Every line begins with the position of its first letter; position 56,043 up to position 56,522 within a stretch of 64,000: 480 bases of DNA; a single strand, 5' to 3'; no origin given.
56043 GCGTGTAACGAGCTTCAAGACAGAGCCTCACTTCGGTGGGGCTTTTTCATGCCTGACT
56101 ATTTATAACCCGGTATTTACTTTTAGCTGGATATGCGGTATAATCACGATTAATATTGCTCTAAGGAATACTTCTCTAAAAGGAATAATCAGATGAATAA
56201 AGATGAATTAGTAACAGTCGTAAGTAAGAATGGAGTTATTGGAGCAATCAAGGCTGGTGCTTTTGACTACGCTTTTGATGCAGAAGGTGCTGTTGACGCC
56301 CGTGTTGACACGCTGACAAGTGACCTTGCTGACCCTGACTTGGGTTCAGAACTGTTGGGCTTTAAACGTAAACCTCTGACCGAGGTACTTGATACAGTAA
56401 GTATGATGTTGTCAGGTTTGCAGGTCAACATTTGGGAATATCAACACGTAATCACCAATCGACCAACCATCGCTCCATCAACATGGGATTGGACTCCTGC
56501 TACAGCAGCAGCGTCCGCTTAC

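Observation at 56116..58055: Orphan beta-helix depolymerase/tailspike-like gene expressed as its own promoter-terminator unit 40 kb away from the tail genes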

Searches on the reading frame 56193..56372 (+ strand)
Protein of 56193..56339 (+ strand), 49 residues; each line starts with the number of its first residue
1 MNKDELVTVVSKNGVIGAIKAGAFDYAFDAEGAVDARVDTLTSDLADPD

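Call 86: search_dna_similar(query=window:56193-56339:+, collection=phages, mode=protein, max_evalue=10, max_rows=15)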
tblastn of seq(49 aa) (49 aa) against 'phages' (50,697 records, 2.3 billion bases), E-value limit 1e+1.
Records with a match: 16; places in all: 16; records where one place covers at least 80% of the query: 13.
Best place of each record, by identity: <60% 16.
By first word of the organism name: Pseudomonas 14; Salisaeta 2.
By host as written in the record: Pseudomonas syringae pv. actinidiae 10; Pseudomonas syringae pv. actinidiae ICMP 18800 2; Salisaeta sp. SP9-1 2; Pseudomonas aeruginosa 1; Pseudomonas syringae 1.
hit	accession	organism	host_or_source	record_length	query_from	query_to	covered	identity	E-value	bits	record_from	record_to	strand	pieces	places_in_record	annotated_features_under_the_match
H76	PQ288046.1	Pseudomonas phage XD2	Pseudomonas aeruginosa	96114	1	47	96%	42.9%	6e+0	29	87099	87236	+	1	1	none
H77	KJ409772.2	Pseudomonas phage phiPsa374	Pseudomonas syringae pv. actinidiae ...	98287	5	49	92%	41.7%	3e+0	30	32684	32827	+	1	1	hypothetical protein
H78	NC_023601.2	Pseudomonas phage phiPsa374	Pseudomonas syringae pv. actinidiae ...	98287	5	49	92%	41.7%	3e+0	30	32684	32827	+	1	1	head fiber protein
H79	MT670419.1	Pseudomonas phage phiPsa315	Pseudomonas syringae pv. actinidiae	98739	5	49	92%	41.7%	3e+0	30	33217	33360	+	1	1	hypothetical protein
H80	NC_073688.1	Pseudomonas phage phiPsa315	Pseudomonas syringae pv. actinidiae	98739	5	49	92%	41.7%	3e+0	30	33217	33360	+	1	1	hypothetical protein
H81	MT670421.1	Pseudomonas phage phiPsa381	Pseudomonas syringae pv. actinidiae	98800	5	49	92%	41.7%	3e+0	30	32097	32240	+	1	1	hypothetical protein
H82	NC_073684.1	Pseudomonas phage phiPsa381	Pseudomonas syringae pv. actinidiae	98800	5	49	92%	41.7%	3e+0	30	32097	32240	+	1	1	hypothetical protein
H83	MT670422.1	Pseudomonas phage phiPsa397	Pseudomonas syringae pv. actinidiae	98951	5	49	92%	41.7%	3e+0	30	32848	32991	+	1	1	hypothetical protein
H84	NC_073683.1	Pseudomonas phage phiPsa397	Pseudomonas syringae pv. actinidiae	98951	5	49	92%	41.7%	3e+0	30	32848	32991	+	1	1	hypothetical protein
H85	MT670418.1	Pseudomonas phage phiPsa300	Pseudomonas syringae pv. actinidiae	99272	5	49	92%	41.7%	3e+0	30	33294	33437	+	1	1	hypothetical protein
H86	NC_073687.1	Pseudomonas phage phiPsa300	Pseudomonas syringae pv. actinidiae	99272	5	49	92%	41.7%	3e+0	30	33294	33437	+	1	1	hypothetical protein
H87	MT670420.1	Pseudomonas phage phiPsa347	Pseudomonas syringae pv. actinidiae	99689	5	49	92%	41.7%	3e+0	30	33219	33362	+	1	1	hypothetical protein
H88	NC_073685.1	Pseudomonas phage phiPsa347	Pseudomonas syringae pv. actinidiae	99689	5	49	92%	41.7%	3e+0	30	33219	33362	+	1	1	hypothetical protein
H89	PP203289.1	Pseudomonas phage Psxphi15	Pseudomonas syringae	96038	1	33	67%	51.5%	9e+0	29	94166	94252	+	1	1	head fiber protein | hypothetical protein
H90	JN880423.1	Salisaeta icosahedral phage 1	Salisaeta sp. SP9-1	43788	4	40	76%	37.8%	7e+0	29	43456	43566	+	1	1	gp57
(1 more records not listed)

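Call 87: get_annotated_region(hit=H78, flank=4000)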
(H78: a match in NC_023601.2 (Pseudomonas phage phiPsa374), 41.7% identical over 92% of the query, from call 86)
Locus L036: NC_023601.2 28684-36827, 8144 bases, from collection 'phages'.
description: Pseudomonas phage phiPsa374, complete genome.
organism: Pseudomonas phage phiPsa374 (NCBI taxid 1458843)
taxonomy: Viruses; Duplodnaviria; Heunggongvirae; Uroviricota; Caudoviricetes; Otagovirus; Otagovirus Psa374
host: Pseudomonas syringae pv. actinidiae ICMP 18800; source: soil; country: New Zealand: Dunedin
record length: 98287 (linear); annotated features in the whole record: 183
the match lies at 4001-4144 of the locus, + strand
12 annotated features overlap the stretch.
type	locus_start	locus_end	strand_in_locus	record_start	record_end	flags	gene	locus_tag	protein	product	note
tRNA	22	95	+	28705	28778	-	-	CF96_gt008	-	tRNA-Leu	tRNA-Leu-TAG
tRNA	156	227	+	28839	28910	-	-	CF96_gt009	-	tRNA-Cys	tRNA-Cys-GCA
tRNA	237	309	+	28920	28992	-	-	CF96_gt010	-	tRNA-Gly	tRNA-Gly-TCC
tRNA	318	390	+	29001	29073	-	-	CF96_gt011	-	tRNA-Phe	tRNA-Phe-GAA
CDS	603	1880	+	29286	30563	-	-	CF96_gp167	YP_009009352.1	lipase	-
CDS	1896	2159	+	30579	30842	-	-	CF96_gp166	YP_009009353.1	hypothetical protein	-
CDS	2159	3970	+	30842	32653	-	-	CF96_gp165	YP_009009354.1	minor tail protein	-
CDS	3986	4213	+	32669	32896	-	-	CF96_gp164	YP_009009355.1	head fiber protein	-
CDS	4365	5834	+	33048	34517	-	-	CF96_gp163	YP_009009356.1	terminase large subunit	-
CDS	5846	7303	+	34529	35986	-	-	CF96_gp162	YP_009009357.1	portal protein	-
CDS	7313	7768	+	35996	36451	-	-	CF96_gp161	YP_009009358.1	DNA methyltransferase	-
CDS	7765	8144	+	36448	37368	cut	-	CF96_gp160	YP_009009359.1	hypothetical protein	-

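Call 88: get_annotated_region(hit=H89, flank=4000)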
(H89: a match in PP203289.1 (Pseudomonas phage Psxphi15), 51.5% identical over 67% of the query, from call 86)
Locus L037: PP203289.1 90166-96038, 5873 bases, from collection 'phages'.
description: Pseudomonas phage Psxphi15, complete genome.
organism: Pseudomonas phage Psxphi15 (NCBI taxid 3117422)
taxonomy: Viruses; Duplodnaviria; Heunggongvirae; Uroviricota; Caudoviricetes; Otagovirus
host: Pseudomonas syringae; source: plum tree; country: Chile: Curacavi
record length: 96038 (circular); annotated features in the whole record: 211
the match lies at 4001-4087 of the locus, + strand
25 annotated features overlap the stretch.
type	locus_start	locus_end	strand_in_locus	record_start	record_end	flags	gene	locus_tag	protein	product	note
CDS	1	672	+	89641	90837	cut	-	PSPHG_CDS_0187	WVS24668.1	hypothetical protein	-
CDS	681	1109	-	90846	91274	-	-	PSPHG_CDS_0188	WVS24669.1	hypothetical protein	-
CDS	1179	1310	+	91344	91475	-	-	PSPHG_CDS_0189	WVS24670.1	hypothetical protein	-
CDS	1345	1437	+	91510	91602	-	-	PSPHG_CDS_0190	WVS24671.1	hypothetical protein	-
CDS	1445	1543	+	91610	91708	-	-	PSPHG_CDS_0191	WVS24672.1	hypothetical protein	-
CDS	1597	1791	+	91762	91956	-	-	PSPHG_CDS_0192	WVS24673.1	hypothetical protein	-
CDS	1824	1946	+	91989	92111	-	-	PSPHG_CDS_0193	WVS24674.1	hypothetical protein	-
CDS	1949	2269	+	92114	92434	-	-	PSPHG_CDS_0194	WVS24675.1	hypothetical protein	-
tRNA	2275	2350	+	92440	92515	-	-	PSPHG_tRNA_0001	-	tRNA-Lys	-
tRNA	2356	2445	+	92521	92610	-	-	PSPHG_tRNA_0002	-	tRNA-Ser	-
CDS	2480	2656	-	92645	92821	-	-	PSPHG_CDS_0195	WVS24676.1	hypothetical protein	-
tRNA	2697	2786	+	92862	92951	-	-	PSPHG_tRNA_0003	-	tRNA-Ser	-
tRNA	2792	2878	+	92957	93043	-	-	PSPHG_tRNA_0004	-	tRNA-Leu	-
tRNA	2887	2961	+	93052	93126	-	-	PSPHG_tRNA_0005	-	tRNA-Val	-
tRNA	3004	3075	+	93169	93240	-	-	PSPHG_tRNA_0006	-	tRNA-Pro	-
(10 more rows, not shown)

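Call 90: search_protein_families(library=phrogs, proteins=[L036:603-1877:+, L036:2159-3967:+, L036:1896-2156:+, window:56193-56372:+], max_evalue=1)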
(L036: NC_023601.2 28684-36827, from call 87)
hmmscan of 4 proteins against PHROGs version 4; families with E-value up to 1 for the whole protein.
L036:603-1877:+ (425 aa): 4 families
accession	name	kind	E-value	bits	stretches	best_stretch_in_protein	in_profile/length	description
phrog_6102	-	moron, auxiliary metabolic gene and host takeover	1e-158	529.7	1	14-424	9-438/442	lipase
phrog_17443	-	unknown function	1.9e-18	67.1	1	386-423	2-39/41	-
phrog_14008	-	unknown function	5.6e-07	30.1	1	38-218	64-230/234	-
phrog_13362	-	unknown function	0.00012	21.4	1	37-226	509-704/820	-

L036:2159-3967:+ (603 aa): 16 families
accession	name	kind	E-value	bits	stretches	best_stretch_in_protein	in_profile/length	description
phrog_13892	-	tail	1.8e-12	48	1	406-469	550-610/676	minor tail protein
phrog_5207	-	unknown function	1.9e-12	47.5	1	334-556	393-579/689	-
phrog_38707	-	unknown function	3.3e-11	43.5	1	305-599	307-582/675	-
phrog_2952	-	tail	1.5e-10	41.7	2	400-459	169-228/488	minor tail protein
phrog_30593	-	unknown function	2e-10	41.4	1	403-452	88-138/322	-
phrog_8780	-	tail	2.5e-10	40.2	1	402-495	409-509/755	minor tail protein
phrog_35419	-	tail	2e-09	38.2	1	406-486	59-139/414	tail fiber protein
phrog_23595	-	tail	2.8e-09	37.4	1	388-451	313-376/440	minor tail protein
phrog_33513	-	unknown function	6.6e-08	31.9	1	420-458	552-589/1042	-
phrog_24819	-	unknown function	7.1e-08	32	1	394-461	42-105/823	-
phrog_8078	-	head and packaging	4.1e-07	29.2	1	414-451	454-491/1392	virion structural protein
phrog_38418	-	unknown function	6.4e-07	29.6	1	388-456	139-206/472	-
phrog_24919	-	tail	9.8e-06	25.7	1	418-451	113-146/402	tail fiber protein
phrog_7557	-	head and packaging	0.00014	20.7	1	414-448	640-674/1221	virion structural protein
phrog_22125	-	unknown function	0.00017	22.6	1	385-427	19-61/105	-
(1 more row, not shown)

L036:1896-2156:+ (87 aa): 1 family
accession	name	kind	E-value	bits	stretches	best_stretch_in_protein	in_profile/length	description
phrog_4770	-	unknown function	1.8e-21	77.3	1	1-85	2-93/94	-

seq(60 aa): 0 families

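Call 96: find_homologous_proteins(query=A5, max_evalue=10)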
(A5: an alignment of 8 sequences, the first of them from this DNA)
Query A5 (8 sequences) (49 aa, profile of the alignment): 37 proteins with E <= 10 among 153 candidates.
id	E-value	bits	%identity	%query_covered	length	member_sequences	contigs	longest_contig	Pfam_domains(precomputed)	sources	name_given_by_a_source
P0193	2.0e-14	71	42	92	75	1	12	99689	-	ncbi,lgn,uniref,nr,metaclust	ncbi:hypothetical protein phiPsa374_056 [Pseudomonas phage phiPsa374]|uniref:Uncharacterized protein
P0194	4.4e-14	70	52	67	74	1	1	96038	-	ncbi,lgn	ncbi:head fiber protein [Pseudomonas phage Psxphi15]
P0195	3.3e-13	67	40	90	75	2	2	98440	-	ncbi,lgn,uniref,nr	ncbi:hypothetical protein psageK4_063 [Pseudomonas phage psageK4]|uniref:Uncharacterized protein n=2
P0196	2.3e-11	61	40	90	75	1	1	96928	-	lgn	-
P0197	2.1e-10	58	57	47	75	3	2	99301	-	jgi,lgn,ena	jgi:hypothetical protein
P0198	1.1e-9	56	40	82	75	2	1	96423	-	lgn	-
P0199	1.7e-9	55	33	82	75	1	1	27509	-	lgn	-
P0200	6.1e-9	53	43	82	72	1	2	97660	-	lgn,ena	-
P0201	1.2e-8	52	40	82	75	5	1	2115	-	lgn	-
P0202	4.8e-8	51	40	88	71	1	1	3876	-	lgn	-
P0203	6.1e-8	50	47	39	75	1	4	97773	-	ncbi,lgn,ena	-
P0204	3.7e-7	48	45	45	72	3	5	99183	-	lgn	-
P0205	5.4e-7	47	33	73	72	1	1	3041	-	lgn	-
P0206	2.7e-6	45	50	49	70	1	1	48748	-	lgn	-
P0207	7.9e-6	43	32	51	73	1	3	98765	-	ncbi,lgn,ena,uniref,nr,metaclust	ncbi:head fiber protein [Pseudomonas phage VCM]|uniref:Uncharacterized protein n=1 Tax=Pseudomonas p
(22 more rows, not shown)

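Call 108: find_homologous_proteins(query=L036:603-1877:+, max_evalue=1e-10)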
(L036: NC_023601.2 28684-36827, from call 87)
Query L036:603-1877:+ (425 aa): 32 proteins with E <= 1e-10 among 8000 candidates.
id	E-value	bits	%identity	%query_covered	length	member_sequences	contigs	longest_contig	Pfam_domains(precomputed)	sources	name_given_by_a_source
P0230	2.0e-266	901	95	100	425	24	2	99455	PF13472.13,PF00657.29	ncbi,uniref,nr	ncbi:hypothetical protein PJKIFABJ_00078 [Pseudomonas phage PE09]|uniref:SGNH hydrolase-type esteras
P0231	3.9e-258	874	91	100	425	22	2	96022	PF13472.13,PF00657.29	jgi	jgi:lysophospholipase L1-like esterase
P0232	2.4e-248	842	89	100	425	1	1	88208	PF13472.13,PF00657.29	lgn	-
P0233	7.3e-247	837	88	100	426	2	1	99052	PF13472.13,PF00657.29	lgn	-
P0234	1.2e-246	836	87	100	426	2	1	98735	PF13472.13,PF00657.29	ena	-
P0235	4.8e-246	834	87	100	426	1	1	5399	PF13472.13,PF00657.29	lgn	-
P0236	3.3e-243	825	87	100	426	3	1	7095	PF13472.13,PF00657.29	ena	-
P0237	3.8e-241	818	85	100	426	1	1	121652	PF13472.13,PF00657.29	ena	-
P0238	6.3e-236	801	84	100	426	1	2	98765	PF13472.13,PF00657.29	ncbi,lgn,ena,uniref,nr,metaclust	ncbi:lipase [Pseudomonas phage VCM]|uniref:GDSL-like Lipase/Acylhydrolase n=1 Tax=Pseudomonas phage 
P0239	9.4e-233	790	84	100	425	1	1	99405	PF13472.13,PF00657.29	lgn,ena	-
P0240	7.5e-228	774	81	100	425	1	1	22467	PF13472.13,PF00657.29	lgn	-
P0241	4.1e-226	768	81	100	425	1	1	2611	PF13472.13,PF00657.29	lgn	-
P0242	1.2e-223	760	80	100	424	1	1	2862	PF13472.13,PF00657.29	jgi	jgi:lysophospholipase L1-like esterase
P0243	2.3e-219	746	79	99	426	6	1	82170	PF13472.13,PF00657.29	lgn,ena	-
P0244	1.1e-216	737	77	100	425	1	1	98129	PF13472.13,PF00657.29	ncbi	-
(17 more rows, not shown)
